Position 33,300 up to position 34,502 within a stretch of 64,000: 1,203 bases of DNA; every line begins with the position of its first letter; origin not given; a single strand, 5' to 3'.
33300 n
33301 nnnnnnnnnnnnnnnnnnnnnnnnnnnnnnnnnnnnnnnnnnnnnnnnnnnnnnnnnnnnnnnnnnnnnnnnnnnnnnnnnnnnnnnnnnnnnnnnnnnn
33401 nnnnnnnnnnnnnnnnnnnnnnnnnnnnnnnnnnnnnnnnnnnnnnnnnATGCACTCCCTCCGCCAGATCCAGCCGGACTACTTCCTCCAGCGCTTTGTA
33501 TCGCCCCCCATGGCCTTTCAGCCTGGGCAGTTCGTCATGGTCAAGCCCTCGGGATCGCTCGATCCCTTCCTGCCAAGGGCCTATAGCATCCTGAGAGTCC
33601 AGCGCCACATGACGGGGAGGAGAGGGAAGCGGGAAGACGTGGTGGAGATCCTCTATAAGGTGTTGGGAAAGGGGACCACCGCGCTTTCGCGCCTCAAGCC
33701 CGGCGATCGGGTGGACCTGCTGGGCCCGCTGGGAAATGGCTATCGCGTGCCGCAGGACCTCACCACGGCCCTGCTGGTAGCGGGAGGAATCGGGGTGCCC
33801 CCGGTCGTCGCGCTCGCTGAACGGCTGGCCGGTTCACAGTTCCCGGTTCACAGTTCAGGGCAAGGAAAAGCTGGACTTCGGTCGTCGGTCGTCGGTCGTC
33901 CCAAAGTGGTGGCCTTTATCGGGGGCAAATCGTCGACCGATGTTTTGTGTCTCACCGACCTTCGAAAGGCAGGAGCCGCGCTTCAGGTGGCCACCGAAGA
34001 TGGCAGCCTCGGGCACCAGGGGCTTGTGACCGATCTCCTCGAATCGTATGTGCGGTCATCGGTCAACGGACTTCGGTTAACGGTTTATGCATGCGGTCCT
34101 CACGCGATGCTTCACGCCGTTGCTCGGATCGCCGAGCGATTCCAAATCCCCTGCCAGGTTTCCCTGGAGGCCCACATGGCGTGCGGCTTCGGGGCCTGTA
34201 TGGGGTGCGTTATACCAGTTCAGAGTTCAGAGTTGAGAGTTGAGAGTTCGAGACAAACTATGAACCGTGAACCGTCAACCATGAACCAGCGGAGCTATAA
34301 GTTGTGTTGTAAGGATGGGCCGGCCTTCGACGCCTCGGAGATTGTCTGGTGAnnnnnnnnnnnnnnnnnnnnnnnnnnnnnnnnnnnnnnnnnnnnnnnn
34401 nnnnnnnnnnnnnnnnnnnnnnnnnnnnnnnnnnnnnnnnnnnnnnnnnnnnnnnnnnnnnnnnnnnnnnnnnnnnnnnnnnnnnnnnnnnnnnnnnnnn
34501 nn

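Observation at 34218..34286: In-frame inverted heptamer arrays inside pyrK that deviate exactly where a periodic TGA would arise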

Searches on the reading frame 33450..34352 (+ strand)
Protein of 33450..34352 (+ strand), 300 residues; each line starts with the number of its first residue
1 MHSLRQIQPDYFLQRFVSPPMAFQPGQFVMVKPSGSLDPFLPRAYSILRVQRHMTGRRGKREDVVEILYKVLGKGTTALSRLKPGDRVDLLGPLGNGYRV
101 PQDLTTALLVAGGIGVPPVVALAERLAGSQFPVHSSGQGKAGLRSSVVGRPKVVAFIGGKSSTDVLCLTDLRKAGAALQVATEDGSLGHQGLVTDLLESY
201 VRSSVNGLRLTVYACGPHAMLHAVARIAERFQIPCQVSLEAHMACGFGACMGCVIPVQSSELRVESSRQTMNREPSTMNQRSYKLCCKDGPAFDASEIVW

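Call 11: find_homologous_proteins(query=window:33450-34349:+)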
Query window:33450-34349:+ (300 aa): 7689 proteins with E <= 0.001 among 8000 candidates; the best 120 are listed.
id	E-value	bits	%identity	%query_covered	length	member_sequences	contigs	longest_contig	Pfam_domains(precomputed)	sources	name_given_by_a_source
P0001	1.7e-197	673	100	100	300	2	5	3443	PF10418.15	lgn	-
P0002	2.6e-150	518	77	100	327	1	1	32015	PF10418.15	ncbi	-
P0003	3.9e-148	511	75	100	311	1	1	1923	PF10418.15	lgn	-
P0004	5.2e-147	507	75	100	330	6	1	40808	PF10418.15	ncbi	-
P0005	3.5e-146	504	75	100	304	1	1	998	PF10418.15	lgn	-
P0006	5.0e-144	497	76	100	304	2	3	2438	PF10418.15,PF00175.27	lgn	-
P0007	1.1e-143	496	75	100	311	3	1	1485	PF10418.15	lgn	-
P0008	1.2e-143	496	72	100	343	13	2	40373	PF10418.15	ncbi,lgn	-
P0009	1.6e-143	495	76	100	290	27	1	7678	PF10418.15,PF00175.27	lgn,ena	-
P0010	2.5e-143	495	73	100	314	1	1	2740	PF10418.15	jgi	jgi:dihydroorotate dehydrogenase electron transfer subunit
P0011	3.5e-143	494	75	100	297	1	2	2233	PF10418.15,PF00175.27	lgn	-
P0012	5.3e-143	494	76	100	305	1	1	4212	PF10418.15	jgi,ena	-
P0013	9.9e-143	493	75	99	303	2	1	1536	PF10418.15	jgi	-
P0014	2.1e-142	492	75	99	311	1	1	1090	PF10418.15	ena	-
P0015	6.6e-142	490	73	100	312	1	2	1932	PF10418.15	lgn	-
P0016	1.1e-141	489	74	99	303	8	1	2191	PF10418.15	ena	-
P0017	1.3e-141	489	75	100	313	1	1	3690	PF10418.15,PF00175.27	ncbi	ncbi:MAG: dihydroorotate dehydrogenase electron transfer subunit [Candidatus Methylomirabilales bact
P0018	1.9e-141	489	74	100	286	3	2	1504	PF10418.15,PF00175.27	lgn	-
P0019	4.3e-141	487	75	97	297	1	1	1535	PF10418.15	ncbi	ncbi:MAG: dihydroorotate dehydrogenase electron transfer subunit, partial [Candidatus Methylomirabil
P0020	4.7e-141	487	72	100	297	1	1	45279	PF10418.15,PF00175.27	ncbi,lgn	ncbi:MAG: dihydroorotate dehydrogenase electron transfer subunit [Candidatus Methylomirabilales bact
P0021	1.5e-140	486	75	99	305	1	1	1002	PF10418.15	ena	-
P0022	2.3e-140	485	74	99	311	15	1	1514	PF10418.15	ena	-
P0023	1.7e-139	482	74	100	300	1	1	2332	PF10418.15,PF00175.27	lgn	-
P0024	2.8e-138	478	70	100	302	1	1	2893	PF10418.15,PF00175.27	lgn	-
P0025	5.0e-138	477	72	99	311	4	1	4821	PF10418.15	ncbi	ncbi:MAG: dihydroorotate dehydrogenase electron transfer subunit [Candidatus Methylomirabilales bact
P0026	1.7e-137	476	72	100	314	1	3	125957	PF10418.15,PF00175.27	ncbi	-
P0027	1.2e-136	473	71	100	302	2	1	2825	PF10418.15,PF00175.27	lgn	-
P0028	3.0e-136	472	72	100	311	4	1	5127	PF10418.15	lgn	-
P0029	1.9e-135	469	72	100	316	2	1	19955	PF10418.15,PF00175.27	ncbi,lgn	ncbi:MAG: dihydroorotate dehydrogenase electron transfer subunit [Candidatus Methylomirabilales bact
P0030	3.4e-135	468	71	100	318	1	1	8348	PF10418.15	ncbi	-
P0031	4.2e-135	468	72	100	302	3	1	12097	PF10418.15,PF00175.27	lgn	-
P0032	6.1e-135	467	72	99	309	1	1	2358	PF10418.15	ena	-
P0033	1.7e-134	466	70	100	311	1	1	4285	PF10418.15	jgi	-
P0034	3.9e-134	465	70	100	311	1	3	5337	PF10418.15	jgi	jgi:dihydroorotate dehydrogenase electron transfer subunit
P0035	4.1e-134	465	70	100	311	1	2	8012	PF10418.15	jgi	jgi:dihydroorotate dehydrogenase electron transfer subunit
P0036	1.6e-133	463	72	100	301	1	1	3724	PF10418.15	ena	-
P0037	2.1e-133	462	78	90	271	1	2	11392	PF10418.15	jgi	jgi:dihydroorotate dehydrogenase electron transfer subunit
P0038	2.8e-133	462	72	99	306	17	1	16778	PF10418.15,PF00175.27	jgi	-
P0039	1.0e-132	460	72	100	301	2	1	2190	PF10418.15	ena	-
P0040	1.5e-132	459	69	100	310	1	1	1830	PF10418.15,PF00175.27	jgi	jgi:dihydroorotate dehydrogenase electron transfer subunit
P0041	1.6e-132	459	65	100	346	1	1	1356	PF10418.15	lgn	-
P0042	2.0e-132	459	72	99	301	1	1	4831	PF10418.15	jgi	jgi:dihydroorotate dehydrogenase electron transfer subunit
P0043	5.5e-132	458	72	99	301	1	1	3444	PF10418.15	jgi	jgi:dihydroorotate dehydrogenase electron transfer subunit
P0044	1.3e-131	456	69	100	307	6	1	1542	PF10418.15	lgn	-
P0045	1.5e-131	456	68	100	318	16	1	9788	PF10418.15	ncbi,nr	ncbi:MAG TPA: dihydroorotate dehydrogenase electron transfer subunit [Candidatus Methylomirabilis sp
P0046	2.0e-131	456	71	99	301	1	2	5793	PF10418.15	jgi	jgi:dihydroorotate dehydrogenase electron transfer subunit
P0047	4.5e-131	455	70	100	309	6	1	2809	PF10418.15,PF00175.27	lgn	-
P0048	1.4e-130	453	64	100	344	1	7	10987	PF10418.15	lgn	-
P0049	4.2e-130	451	71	99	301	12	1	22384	PF10418.15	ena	-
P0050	1.8e-129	449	71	99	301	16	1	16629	PF10418.15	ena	-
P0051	4.1e-129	448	68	100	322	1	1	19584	PF10418.15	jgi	jgi:dihydroorotate dehydrogenase electron transfer subunit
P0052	6.3e-129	448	68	99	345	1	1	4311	PF10418.15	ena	-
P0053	8.6e-129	447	69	100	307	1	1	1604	PF10418.15,PF00175.27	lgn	-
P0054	4.1e-128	445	67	100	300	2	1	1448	PF10418.15,PF00175.27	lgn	-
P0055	6.6e-128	444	67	100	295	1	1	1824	PF10418.15,PF00175.27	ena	-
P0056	3.9e-127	442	66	100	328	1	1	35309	PF10418.15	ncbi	-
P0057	4.1e-127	442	67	100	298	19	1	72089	PF10418.15,PF00175.27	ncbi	-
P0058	4.9e-127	441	68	100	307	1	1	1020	PF10418.15,PF00175.27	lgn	-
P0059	5.4e-127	441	68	100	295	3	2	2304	PF10418.15,PF00175.27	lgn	-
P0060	1.5e-126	440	68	100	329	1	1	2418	PF10418.15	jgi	-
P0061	3.8e-126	438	68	100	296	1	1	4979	PF10418.15,PF00175.27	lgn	-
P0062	1.1e-125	437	67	100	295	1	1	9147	PF10418.15,PF00175.27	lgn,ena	-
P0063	1.8e-125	436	69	100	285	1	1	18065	PF10418.15,PF00175.27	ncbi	-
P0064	1.1e-124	434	66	100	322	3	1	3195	PF10418.15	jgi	jgi:dihydroorotate dehydrogenase electron transfer subunit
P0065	1.2e-124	433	70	100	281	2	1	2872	PF10418.15,PF00175.27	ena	-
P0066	1.7e-124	433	74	90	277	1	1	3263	PF10418.15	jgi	jgi:dihydroorotate dehydrogenase electron transfer subunit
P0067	5.4e-124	431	63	100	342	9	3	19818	PF10418.15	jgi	jgi:NAD(P)H-flavin reductase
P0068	7.1e-124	431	71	99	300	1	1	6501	PF10418.15,PF00175.27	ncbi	-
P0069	7.5e-124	431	67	100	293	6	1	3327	PF10418.15,PF00175.27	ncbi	ncbi:MAG: dihydroorotate dehydrogenase electron transfer subunit [candidate division NC10 bacterium]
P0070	8.3e-124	431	68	100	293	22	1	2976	PF10418.15,PF00175.27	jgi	jgi:dihydroorotate dehydrogenase electron transfer subunit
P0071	2.4e-123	429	67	99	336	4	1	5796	PF10418.15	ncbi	-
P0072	3.5e-123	429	67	100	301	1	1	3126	PF10418.15,PF00175.27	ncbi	-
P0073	4.1e-123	428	66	100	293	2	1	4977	PF10418.15,PF00175.27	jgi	-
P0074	7.0e-122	424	66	100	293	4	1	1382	PF10418.15,PF00175.27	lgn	-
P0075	8.0e-122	424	70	92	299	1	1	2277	PF10418.15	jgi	jgi:dihydroorotate dehydrogenase electron transfer subunit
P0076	1.0e-121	424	70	90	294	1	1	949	PF10418.15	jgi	jgi:dihydroorotate dehydrogenase electron transfer subunit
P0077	1.4e-121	423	73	90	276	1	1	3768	PF10418.15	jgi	jgi:dihydroorotate dehydrogenase electron transfer subunit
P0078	1.0e-117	411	66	100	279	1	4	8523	PF10418.15,PF00175.27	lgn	-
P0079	1.6e-117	410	63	100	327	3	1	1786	PF10418.15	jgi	jgi:dihydroorotate dehydrogenase electron transfer subunit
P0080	2.0e-110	387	61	99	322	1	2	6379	PF10418.15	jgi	jgi:dihydroorotate dehydrogenase electron transfer subunit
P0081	8.6e-106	372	66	90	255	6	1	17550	PF10418.15,PF00175.27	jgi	jgi:dihydroorotate dehydrogenase electron transfer subunit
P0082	2.4e-103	364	71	81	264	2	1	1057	PF10418.15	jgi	jgi:dihydroorotate dehydrogenase electron transfer subunit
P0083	3.6e-93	330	73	70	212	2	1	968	PF10418.15,PF00175.27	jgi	-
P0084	1.5e-90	322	65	79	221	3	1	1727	PF10418.15,PF00175.27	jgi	jgi:dihydroorotate dehydrogenase electron transfer subunit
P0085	1.7e-87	312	71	69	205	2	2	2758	PF10418.15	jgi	jgi:dihydroorotate dehydrogenase electron transfer subunit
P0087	7.0e-77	277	48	98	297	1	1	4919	PF10418.15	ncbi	-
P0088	3.9e-75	271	48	99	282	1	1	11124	PF10418.15,PF00175.27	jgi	jgi:dihydroorotate dehydrogenase electron transfer subunit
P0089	7.4e-75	270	50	99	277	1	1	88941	PF10418.15,PF00175.27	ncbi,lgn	-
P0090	6.0e-74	267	49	99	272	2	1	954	PF10418.15,PF00175.27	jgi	jgi:dihydroorotate dehydrogenase electron transfer subunit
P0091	2.6e-73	265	51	94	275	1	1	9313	PF10418.15,PF00175.27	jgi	-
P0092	3.7e-73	264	48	99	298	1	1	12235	PF10418.15,PF00175.27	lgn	-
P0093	3.9e-73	264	47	99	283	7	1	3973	PF10418.15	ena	-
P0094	4.2e-73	264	49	98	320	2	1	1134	PF10418.15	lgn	-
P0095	4.8e-73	264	51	94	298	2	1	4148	PF10418.15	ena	-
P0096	5.2e-73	264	49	94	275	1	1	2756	PF10418.15,PF00175.27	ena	-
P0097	8.9e-73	263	46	100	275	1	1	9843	PF10418.15,PF00175.27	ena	-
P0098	1.2e-72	263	48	94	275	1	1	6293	PF10418.15,PF00175.27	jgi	-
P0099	2.3e-72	262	48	99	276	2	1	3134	PF10418.15,PF00175.27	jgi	-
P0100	2.4e-72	262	50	94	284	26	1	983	PF10418.15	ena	-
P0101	2.8e-72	262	47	99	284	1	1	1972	PF10418.15,PF00175.27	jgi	jgi:dihydroorotate dehydrogenase electron transfer subunit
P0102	3.5e-72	261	46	100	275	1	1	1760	PF10418.15,PF00175.27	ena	-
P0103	4.0e-72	261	48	94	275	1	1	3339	PF10418.15,PF00175.27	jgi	-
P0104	4.7e-72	261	50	99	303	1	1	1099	PF10418.15,PF00175.27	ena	-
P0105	7.0e-72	260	49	99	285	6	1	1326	PF10418.15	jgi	jgi:dihydroorotate dehydrogenase electron transfer subunit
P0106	7.0e-72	260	46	100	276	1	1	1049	PF10418.15,PF00175.27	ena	-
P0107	7.1e-72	260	46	99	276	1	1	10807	PF10418.15,PF00175.27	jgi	-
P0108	7.5e-72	260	47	99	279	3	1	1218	PF10418.15,PF00175.27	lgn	-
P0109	1.0e-71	260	47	98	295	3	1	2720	PF10418.15,PF00175.27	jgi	jgi:dihydroorotate dehydrogenase electron transfer subunit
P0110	1.1e-71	260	48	99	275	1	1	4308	PF10418.15,PF00175.27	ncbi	-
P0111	1.4e-71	259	50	94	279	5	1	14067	PF10418.15,PF00175.27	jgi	jgi:dihydroorotate dehydrogenase electron transfer subunit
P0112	1.9e-71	259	46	100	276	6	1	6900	PF10418.15,PF00175.27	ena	-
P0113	3.0e-71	258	46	99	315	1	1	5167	PF10418.15,PF00175.27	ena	-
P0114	3.8e-71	258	49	99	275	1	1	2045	PF10418.15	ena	-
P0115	4.2e-71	258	47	99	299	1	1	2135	PF10418.15,PF00175.27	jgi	-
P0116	8.8e-71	257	47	99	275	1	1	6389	PF10418.15,PF00175.27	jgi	jgi:dihydroorotate dehydrogenase electron transfer subunit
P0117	9.7e-71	257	47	99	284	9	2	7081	PF10418.15,PF00175.27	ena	-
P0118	1.1e-70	256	47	99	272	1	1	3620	PF10418.15,PF00175.27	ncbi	ncbi:MAG: dihydroorotate dehydrogenase electron transfer subunit [Candidatus Methylomirabilota bacte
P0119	1.2e-70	256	49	98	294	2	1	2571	PF10418.15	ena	-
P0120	1.2e-70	256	48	99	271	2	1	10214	PF10418.15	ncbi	-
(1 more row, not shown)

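Call 15: find_related_loci(query=window:33450-34349:+, collection=genome_contigs, flank=10000)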
Query window:33450-34349:+ (300 aa) in genome_contigs; peptide patterns used: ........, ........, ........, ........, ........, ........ (x = any residue, [..] = any of these).
376 stretches matched a pattern; 183 encode a relative of the query (tblastn E <= 1e-3); the best 80 are kept; 80 distinct loci.
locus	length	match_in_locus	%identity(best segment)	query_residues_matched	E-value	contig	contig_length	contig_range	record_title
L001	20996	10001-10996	72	1-300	4e-153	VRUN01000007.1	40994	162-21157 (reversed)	MAG: Candidatus Methylomirabilota bacterium isolate MohnsGC08_bin020 NODE_7_length_40994_cov_8.339370, whole genome shot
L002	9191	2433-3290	76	1-300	1e-149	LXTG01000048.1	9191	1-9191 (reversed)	MAG: candidate division NC10 bacterium SPGG6 81, whole genome shotgun sequence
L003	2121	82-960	71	1-300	6e-152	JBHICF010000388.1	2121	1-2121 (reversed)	MAG: Nitrospiraceae bacterium isolate FS_1_bin.17 NODE_11652_length_2121_cov_9.914811, whole genome shotgun sequence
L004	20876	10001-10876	72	3-300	5e-138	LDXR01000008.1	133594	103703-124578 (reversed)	MAG: candidate division NC10 bacterium CSP1-5 XU15_C0008, whole genome shotgun sequence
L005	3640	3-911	72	7-300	5e-142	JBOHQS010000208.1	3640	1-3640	MAG: Candidatus Methylomirabilales bacterium isolate SE1492_maxbin2.bin.0 NODE_4233_length_3640_cov_4.475093, whole geno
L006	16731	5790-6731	66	1-300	6e-133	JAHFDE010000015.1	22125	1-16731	MAG: Candidatus Methylomirabilota bacterium isolate nzgw238 NODE_1395_length_22126_cov_5.909293, whole genome shotgun se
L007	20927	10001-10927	72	2-300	1e-146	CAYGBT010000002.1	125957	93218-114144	MAG TPA_asm: uncultured bacterium isolate ERP108616_co2_8 genome assembly, contig: NODE_67_length_125957_cov_10.211784,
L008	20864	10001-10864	69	1-300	2e-130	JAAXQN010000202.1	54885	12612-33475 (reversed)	MAG: Candidatus Methylomirabilis sp. isolate MAG-BB-18 scaffold_176, whole genome shotgun sequence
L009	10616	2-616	71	88-300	2e-92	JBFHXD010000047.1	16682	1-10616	MAG: Candidatus Methylomirabilales bacterium isolate Mix_sand09.2021.07.Z.47 k141_1694885_length_16682_cov_11.3220, whol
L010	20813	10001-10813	50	3-300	4e-83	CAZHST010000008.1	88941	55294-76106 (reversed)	MAG TPA_asm: uncultured bacterium isolate binchicken_co30_163 genome assembly, contig: NODE_304_length_88941_cov_18.0396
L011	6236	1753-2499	37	3-300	5e-56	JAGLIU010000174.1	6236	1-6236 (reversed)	MAG: Candidatus Omnitrophota bacterium isolate RS_3_17 ROV157_3.bin.17.fa_174, whole genome shotgun sequence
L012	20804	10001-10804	35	23-300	3e-52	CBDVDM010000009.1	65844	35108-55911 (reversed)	MAG TPA_asm: uncultured bacterium isolate SRR21487743_binner13_Refined_34 genome assembly, contig: ERZ25748485.52, whole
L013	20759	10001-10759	38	5-300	2e-52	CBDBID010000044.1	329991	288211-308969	MAG: Acidobacteriota bacterium isolate e7d1a751-8736-478f-8aec-59b9d2f3719b genome assembly, contig: contig_44, whole ge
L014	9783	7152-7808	39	64-300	1e-50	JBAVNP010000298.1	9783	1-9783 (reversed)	MAG: Sedimentisphaerales bacterium isolate MFD03833_ilm_asm_bin2 k127_188926, whole genome shotgun sequence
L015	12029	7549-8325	36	24-300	3e-50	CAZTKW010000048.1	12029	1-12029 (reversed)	MAG TPA_asm: uncultured Pirellulales bacterium isolate SRP214966_co5_288 genome assembly, contig: NODE_5002_length_12029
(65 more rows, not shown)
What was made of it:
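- On Tandem heptanucleotide repeats (STRR / heptamer LSSR): The organism is Methylomirabilales / NC10 (calls 11, 15).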

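Call 31: find_related_loci(query=window:33450-34349:+, collection=metagenome_contigs, flank=3000)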
Query window:33450-34349:+ (300 aa) in metagenome_contigs; peptide patterns used: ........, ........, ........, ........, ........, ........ (x = any residue, [..] = any of these).
600 stretches matched a pattern (row limit reached: there are more); 326 encode a relative of the query (tblastn E <= 1e-3); the best 80 are kept; 80 distinct loci.
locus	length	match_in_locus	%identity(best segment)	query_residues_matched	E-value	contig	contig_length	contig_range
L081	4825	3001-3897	77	1-300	6e-154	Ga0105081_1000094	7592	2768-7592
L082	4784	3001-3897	77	1-300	6e-154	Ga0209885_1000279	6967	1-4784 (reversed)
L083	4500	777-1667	77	3-300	2e-154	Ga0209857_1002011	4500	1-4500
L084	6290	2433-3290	76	1-300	3e-150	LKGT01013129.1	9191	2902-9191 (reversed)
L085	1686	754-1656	76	1-300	4e-161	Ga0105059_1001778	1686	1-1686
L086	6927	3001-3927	72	2-300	3e-147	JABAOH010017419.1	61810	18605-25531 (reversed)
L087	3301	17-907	74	3-300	1e-151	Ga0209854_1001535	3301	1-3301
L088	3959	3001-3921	72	1-300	5e-144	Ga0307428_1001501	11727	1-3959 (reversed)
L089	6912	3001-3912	70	1-300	1e-138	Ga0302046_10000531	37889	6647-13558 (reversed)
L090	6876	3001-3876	72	3-300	2e-138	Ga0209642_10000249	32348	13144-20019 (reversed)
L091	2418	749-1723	68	1-300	2e-146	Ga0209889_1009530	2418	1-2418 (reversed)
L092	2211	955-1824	72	3-300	2e-147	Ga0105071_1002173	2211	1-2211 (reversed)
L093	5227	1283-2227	71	1-300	9e-138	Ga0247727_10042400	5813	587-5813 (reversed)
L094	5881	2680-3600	69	1-300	1e-137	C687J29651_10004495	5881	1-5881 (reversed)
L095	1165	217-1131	70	1-300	6e-149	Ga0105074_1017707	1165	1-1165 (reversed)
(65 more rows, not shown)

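Call 45: search_solved_structures(query=window:33450-34349:+, show_alignments=1)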
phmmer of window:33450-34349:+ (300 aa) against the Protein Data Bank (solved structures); distinct sequences matched with E-value up to 0.001: 8.
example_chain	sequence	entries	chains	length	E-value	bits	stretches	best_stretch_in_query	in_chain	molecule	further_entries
1ep1_B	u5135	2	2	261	1.1e-22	84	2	57-127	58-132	DIHYDROOROTATE DEHYDROGENASE B (PYRK SUBUNIT)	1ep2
1ep3_B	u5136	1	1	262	1.1e-22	84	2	57-127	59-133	DIHYDROOROTATE DEHYDROGENASE B (PYRK SUBUNIT)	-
5ksw_B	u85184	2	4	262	1.1e-22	84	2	59-127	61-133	Dihydroorotate dehydrogenase B (NAD(+)), electron transfer subunit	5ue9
4ylf_A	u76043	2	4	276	1.7e-15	60.4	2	156-258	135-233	Dihydroorotate dehydrogenase B (NAD(+)), electron transfer subunit homolog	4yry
5jca_S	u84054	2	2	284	4.6e-12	49.1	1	153-257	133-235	NADH-dependent Ferredoxin:NADP Oxidoreductase (NfnI) subunit beta | NADH-dependent Ferredoxin:NADP Oxidoreductase subunit beta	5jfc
9nez_C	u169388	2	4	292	3.7e-11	46.2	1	12-120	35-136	Sulfhydrogenase 1 subunit gamma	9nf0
6kbh_A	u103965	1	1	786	0.00011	25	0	82-142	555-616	Cytochrome P450 monooxygenase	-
7qty_A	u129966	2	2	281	0.00084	22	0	80-119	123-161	Na(+)-translocating NADH-quinone reductase subunit F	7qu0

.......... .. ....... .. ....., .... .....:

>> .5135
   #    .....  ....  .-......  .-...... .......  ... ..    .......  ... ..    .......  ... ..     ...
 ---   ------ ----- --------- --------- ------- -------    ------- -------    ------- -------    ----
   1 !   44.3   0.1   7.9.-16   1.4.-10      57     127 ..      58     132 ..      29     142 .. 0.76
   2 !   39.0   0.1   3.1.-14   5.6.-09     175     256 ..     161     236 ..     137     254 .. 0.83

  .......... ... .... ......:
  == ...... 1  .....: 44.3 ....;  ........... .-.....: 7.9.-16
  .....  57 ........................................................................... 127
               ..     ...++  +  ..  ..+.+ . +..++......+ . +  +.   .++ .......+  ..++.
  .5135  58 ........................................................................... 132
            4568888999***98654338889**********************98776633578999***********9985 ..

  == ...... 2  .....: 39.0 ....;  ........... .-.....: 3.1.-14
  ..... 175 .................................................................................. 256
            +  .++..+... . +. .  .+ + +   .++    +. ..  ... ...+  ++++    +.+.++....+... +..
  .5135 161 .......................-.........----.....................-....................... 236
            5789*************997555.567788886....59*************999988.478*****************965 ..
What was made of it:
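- On PyrK (electron-transfer subunit of class 1B dihydroorotate dehydrogenase), the host gene: PDB 1EP1_B, E 1e-22 (call 45).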

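Call 48: search_protein_families(library=pfam, proteins=[window:33450-34352:+])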
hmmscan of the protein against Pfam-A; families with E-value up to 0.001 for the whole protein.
window:33450-34352:+ (300 aa): 3 families
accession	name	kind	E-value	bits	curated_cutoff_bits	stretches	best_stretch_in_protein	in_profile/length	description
PF10418.14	DHODB_Fe-S_bind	-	4.1e-13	49.3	23.9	1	240-260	1-21/41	Iron-sulfur cluster binding domain of dihydroorotate dehydrogenase B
PF00175.26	NAD_binding_1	-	0.00045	21.3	22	0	109-225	1-108/109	Oxidoreductase NAD-binding domain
PF00970.30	FAD_binding_6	-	0.00058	20.6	21.1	0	21-96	28-96/99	Oxidoreductase FAD-binding domain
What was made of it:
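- pyrK assignment: calls 11, 45, 48.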
